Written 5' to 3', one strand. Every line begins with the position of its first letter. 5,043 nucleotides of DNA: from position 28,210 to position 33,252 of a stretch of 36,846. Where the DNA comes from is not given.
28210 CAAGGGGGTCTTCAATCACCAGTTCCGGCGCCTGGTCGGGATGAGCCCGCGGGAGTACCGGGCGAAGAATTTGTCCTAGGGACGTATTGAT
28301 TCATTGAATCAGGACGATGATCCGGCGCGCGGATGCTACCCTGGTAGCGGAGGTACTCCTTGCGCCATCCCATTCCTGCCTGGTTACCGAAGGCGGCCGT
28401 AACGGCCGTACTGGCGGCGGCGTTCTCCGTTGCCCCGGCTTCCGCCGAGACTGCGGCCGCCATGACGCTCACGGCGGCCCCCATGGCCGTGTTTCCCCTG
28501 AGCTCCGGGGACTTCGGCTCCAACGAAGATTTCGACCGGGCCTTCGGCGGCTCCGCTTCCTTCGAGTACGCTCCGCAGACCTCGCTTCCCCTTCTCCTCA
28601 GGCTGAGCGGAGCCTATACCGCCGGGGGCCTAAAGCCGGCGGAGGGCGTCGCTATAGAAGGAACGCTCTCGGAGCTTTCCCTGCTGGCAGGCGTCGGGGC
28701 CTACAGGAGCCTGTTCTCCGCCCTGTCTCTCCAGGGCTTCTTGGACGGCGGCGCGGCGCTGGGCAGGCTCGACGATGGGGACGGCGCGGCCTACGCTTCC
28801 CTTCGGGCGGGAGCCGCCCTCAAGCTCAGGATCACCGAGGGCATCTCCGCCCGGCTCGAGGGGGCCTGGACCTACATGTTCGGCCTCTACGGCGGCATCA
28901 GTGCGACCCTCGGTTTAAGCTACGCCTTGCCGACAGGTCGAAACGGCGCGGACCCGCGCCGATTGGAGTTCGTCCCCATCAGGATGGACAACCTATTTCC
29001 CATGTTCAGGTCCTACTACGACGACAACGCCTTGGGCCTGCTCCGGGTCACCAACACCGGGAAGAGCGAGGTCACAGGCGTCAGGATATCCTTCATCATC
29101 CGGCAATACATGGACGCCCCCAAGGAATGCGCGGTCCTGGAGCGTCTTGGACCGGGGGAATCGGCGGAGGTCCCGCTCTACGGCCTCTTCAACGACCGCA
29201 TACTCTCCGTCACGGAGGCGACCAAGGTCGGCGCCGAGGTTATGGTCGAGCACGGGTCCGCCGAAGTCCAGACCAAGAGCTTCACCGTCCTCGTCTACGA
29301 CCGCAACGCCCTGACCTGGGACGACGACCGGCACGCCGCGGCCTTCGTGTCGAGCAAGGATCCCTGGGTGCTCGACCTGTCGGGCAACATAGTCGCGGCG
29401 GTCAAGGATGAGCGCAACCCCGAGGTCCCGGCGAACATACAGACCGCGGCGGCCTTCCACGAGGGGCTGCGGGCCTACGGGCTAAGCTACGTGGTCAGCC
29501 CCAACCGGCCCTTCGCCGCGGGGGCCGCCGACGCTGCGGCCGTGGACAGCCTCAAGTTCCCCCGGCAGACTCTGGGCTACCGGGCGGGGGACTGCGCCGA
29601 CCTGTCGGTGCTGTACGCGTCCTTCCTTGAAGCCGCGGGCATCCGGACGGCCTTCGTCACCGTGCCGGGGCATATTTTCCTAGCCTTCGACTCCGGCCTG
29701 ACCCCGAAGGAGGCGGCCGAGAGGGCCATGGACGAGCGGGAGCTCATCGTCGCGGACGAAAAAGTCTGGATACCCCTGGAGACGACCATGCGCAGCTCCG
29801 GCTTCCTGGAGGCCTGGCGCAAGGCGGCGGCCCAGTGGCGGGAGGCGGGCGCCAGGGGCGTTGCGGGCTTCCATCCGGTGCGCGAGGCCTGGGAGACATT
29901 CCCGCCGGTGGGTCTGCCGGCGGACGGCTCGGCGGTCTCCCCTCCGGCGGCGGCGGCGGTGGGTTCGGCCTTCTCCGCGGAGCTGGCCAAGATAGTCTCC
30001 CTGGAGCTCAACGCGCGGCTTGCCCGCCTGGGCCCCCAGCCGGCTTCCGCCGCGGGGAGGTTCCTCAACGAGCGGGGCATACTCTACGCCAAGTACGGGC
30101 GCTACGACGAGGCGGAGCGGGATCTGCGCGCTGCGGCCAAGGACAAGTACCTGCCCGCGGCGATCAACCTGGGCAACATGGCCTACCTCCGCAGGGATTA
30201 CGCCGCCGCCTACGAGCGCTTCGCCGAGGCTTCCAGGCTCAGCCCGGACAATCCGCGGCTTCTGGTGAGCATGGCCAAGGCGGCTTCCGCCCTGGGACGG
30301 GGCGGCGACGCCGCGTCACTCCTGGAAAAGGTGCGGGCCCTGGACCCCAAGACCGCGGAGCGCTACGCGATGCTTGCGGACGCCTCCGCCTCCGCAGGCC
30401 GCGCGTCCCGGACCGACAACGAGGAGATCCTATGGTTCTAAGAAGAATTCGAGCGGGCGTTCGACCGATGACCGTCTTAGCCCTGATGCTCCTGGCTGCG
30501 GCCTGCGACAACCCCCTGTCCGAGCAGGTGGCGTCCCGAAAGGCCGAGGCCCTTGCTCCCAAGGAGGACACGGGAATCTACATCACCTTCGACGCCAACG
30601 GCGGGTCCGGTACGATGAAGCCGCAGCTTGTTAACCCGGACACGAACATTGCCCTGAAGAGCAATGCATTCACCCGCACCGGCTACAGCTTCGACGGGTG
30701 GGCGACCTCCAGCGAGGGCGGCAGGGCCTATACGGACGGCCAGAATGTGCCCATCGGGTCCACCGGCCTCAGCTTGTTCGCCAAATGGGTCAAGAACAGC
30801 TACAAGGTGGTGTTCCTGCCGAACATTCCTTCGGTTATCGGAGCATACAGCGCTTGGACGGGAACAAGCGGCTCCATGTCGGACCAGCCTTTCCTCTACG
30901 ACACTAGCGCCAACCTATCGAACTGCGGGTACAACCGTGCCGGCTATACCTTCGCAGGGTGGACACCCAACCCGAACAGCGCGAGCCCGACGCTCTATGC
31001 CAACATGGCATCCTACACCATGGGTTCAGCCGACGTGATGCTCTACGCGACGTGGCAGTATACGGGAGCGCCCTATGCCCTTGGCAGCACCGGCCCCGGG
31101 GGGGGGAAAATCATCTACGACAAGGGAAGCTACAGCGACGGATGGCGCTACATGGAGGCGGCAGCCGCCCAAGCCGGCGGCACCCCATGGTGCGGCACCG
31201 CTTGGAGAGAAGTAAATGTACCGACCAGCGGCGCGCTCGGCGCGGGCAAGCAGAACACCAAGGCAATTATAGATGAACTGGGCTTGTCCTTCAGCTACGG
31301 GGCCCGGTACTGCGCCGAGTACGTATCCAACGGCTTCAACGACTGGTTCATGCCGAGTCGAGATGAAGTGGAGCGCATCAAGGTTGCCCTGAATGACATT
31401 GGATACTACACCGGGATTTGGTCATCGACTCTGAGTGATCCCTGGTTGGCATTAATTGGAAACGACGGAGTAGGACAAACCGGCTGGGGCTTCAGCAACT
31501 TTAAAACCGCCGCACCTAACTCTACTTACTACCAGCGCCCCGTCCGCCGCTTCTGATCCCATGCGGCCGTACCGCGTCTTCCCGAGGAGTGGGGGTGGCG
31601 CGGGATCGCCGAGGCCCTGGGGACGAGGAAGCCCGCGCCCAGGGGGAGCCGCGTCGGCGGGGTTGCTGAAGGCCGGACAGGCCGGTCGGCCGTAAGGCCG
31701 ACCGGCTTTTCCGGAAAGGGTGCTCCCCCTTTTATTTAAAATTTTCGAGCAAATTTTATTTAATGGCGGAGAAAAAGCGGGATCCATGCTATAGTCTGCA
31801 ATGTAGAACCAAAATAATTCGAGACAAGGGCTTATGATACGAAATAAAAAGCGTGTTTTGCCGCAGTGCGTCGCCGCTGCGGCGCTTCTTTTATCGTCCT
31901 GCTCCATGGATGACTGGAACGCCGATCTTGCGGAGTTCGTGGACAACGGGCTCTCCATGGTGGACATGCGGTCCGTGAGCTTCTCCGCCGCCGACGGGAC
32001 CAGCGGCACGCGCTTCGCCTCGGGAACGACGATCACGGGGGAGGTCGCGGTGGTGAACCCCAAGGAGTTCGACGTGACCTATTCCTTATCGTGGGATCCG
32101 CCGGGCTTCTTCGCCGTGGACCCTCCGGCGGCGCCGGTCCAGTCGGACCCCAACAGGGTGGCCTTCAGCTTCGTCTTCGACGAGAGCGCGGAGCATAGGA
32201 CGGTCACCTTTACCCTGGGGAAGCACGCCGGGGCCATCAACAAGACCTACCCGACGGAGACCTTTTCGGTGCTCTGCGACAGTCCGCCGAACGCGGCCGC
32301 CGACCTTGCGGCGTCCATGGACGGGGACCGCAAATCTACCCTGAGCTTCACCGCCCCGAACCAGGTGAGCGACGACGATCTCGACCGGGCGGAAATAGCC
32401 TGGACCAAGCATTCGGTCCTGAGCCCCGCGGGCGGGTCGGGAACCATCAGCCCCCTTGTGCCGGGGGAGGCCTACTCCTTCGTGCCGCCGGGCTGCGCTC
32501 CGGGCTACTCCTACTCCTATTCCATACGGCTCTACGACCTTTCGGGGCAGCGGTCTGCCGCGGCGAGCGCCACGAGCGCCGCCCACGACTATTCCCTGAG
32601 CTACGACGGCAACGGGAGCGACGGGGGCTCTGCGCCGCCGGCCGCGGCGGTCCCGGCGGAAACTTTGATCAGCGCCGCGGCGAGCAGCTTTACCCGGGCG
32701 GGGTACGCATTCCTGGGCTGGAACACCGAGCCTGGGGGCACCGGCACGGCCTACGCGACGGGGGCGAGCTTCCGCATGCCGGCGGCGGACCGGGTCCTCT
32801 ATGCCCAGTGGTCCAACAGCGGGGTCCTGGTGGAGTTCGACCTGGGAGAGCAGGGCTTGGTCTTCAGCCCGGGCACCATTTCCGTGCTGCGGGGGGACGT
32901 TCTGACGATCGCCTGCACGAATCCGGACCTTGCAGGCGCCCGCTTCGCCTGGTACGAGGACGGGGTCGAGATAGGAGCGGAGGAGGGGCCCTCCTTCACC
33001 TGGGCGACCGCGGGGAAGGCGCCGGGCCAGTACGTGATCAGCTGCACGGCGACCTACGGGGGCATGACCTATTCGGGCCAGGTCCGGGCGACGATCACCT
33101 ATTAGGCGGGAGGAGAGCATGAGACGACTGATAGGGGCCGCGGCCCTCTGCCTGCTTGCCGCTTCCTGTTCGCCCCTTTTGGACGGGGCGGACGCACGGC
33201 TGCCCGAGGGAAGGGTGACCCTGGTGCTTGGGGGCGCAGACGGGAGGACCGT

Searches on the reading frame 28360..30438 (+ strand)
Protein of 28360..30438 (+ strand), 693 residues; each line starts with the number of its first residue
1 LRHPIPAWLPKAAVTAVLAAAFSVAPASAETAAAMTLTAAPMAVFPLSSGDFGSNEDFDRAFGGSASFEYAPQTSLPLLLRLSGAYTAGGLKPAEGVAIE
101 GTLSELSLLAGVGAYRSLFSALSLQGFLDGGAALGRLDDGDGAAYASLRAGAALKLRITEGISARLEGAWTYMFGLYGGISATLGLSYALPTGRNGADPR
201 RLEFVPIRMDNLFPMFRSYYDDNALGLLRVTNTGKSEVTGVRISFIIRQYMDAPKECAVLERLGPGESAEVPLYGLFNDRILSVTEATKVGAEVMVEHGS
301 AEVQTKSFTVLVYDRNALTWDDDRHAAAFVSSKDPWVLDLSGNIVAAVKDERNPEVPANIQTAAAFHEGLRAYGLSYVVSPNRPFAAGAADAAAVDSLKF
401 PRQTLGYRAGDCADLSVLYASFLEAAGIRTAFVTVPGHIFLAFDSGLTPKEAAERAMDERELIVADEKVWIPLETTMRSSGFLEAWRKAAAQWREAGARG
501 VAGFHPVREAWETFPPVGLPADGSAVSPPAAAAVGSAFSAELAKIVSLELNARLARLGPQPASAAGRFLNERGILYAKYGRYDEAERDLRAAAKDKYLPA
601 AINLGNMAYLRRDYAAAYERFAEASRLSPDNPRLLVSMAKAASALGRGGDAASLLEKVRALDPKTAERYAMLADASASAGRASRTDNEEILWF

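Call 49: search_protein_families(library=pfam, proteins=[window:28360-30438:+], max_evalue=0.00001)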
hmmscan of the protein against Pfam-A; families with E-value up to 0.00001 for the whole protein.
window:28360-30438:+ (693 aa): 2 families
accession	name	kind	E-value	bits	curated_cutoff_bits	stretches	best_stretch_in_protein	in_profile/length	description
PF07719.23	TPR_2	-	1.7e-08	34.4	27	0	568-594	3-29/34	Tetratricopeptide repeat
PF14559.12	TPR_19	-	1.2e-07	32.4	25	1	611-672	4-64/68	Tetratricopeptide repeat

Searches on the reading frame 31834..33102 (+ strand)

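Call 49: search_protein_families(library=pfam, proteins=[window:31834-33102:+], max_evalue=0.00001)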
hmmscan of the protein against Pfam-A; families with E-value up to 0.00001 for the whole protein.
window:31834-33102:+ (423 aa): 1 family
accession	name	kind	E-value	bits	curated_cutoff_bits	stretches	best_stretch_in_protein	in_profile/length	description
PF09479.16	Flg_new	-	1.1e-11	45.1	27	1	253-325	1-65/65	Listeria-Bacteroides repeat domain (List_Bact_rpt)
